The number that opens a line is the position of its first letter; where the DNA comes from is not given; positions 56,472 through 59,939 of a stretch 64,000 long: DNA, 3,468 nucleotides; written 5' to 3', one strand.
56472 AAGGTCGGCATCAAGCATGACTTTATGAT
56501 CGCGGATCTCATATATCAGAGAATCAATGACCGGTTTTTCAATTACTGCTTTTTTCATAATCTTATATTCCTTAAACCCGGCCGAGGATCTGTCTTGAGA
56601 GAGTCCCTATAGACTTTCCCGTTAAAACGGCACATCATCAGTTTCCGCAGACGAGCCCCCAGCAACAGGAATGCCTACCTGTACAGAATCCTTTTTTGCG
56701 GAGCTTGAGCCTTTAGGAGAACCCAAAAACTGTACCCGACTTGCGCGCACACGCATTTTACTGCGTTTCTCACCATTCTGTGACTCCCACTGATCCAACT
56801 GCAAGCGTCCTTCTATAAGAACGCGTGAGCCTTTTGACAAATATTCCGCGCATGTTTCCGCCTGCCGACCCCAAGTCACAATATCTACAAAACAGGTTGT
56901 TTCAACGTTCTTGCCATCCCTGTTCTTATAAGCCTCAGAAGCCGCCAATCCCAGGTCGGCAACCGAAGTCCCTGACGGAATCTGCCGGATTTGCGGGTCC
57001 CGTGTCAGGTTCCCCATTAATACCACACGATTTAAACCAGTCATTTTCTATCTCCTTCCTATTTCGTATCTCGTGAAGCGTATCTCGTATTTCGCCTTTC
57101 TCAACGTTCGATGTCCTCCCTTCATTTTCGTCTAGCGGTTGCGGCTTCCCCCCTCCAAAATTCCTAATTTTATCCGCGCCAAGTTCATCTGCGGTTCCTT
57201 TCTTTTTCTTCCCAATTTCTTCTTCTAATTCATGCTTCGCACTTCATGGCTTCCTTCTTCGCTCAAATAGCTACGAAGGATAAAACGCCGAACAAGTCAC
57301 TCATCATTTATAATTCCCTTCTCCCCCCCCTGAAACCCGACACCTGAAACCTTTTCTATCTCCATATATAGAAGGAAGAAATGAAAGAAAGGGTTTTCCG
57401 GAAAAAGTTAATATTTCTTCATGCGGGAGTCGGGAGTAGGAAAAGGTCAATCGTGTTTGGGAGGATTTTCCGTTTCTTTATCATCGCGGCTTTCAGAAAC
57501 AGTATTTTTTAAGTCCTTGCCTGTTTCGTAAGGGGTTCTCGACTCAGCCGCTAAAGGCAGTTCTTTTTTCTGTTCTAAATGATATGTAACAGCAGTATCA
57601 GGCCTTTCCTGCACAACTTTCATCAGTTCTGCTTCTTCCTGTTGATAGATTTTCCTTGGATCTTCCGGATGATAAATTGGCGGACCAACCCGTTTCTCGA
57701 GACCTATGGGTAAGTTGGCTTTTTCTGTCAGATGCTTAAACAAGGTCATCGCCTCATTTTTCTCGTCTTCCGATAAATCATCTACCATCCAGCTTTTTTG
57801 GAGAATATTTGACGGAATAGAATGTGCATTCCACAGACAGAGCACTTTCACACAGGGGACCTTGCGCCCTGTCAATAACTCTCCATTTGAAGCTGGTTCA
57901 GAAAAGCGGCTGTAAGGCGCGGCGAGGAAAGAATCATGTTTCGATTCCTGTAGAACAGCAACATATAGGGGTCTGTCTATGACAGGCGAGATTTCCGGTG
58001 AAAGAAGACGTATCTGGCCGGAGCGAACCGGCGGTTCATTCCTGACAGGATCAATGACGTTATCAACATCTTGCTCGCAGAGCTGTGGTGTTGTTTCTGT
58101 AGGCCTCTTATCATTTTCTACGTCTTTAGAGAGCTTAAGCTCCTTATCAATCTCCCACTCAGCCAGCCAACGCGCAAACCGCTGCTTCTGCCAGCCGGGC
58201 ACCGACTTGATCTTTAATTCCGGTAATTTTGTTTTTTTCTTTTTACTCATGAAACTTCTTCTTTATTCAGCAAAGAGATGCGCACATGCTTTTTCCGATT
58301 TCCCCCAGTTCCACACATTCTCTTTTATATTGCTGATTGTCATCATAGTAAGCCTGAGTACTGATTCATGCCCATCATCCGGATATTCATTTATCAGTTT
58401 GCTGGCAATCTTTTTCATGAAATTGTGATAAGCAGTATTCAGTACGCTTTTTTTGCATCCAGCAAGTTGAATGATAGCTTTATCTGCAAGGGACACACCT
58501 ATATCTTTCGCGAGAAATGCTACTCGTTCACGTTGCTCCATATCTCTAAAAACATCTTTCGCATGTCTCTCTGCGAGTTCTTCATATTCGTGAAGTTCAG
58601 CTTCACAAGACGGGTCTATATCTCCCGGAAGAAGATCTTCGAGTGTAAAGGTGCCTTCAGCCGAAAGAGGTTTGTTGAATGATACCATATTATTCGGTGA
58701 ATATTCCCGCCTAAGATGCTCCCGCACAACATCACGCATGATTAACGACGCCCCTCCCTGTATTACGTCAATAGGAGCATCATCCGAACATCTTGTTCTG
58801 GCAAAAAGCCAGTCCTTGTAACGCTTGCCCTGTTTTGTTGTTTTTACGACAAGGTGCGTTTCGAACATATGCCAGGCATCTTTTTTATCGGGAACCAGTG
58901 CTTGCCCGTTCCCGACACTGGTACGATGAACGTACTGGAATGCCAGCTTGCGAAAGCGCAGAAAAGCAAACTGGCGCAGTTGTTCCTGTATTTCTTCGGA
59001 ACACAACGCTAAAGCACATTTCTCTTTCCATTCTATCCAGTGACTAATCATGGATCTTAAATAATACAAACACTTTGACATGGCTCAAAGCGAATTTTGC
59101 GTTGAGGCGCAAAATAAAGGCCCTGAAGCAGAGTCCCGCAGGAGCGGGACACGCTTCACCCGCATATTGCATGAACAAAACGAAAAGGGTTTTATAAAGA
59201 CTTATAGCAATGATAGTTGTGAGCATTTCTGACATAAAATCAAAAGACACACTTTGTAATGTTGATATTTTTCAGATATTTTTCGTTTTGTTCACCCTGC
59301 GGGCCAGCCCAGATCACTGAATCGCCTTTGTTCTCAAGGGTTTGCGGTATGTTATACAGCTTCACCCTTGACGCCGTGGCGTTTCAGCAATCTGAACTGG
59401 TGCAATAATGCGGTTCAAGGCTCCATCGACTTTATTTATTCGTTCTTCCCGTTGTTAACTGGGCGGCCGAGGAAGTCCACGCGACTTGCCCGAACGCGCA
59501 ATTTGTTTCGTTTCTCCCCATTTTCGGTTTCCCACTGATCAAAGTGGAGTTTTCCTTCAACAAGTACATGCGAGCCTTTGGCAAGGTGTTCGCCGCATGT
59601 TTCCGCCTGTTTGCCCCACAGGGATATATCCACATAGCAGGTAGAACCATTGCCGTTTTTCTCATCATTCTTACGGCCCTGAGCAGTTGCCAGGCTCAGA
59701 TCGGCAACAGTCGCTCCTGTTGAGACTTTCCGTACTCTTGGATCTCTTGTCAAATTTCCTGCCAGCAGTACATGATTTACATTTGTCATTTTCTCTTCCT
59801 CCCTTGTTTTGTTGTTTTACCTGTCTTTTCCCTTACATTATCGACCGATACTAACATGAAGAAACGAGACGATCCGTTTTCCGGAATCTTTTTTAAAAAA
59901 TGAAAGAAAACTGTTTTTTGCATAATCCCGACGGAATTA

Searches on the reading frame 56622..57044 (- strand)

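Call 24: search_protein_families(library=pfam, proteins=[window:56622-57044:-], max_evalue=0.01)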
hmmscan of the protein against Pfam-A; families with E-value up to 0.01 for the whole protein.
window:56622-57044:- (140 aa): 2 families
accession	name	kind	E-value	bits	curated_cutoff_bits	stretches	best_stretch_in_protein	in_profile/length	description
PF00436.31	SSB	-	1.2e-34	118.9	26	1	4-107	1-104/104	Single-strand binding protein family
PF22657.2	SSB_1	-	0.00018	22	27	1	5-90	1-80/91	Another single-strand binding protein family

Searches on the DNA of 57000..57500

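Call 57: search_rna_families(source=window, start=57000, end=57500, threshold=evalue, max_evalue=1)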
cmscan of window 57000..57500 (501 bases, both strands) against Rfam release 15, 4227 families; matches with E-value up to 1: 1.
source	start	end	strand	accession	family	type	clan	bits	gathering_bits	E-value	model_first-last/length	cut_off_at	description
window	57346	57397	+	RF02266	XIST_intron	Gene; lncRNA;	-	23.5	70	0.068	1-68/68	no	XIST 3' intron conserved motif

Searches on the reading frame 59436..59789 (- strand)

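Call 24: search_protein_families(library=pfam, proteins=[window:59436-59789:-], max_evalue=0.01)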
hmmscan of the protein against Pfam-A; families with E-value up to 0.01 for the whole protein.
window:59436-59789:- (117 aa): 1 family
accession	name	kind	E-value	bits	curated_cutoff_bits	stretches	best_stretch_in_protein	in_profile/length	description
PF00436.31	SSB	-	1.7e-29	102.3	26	1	4-107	1-104/104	Single-strand binding protein family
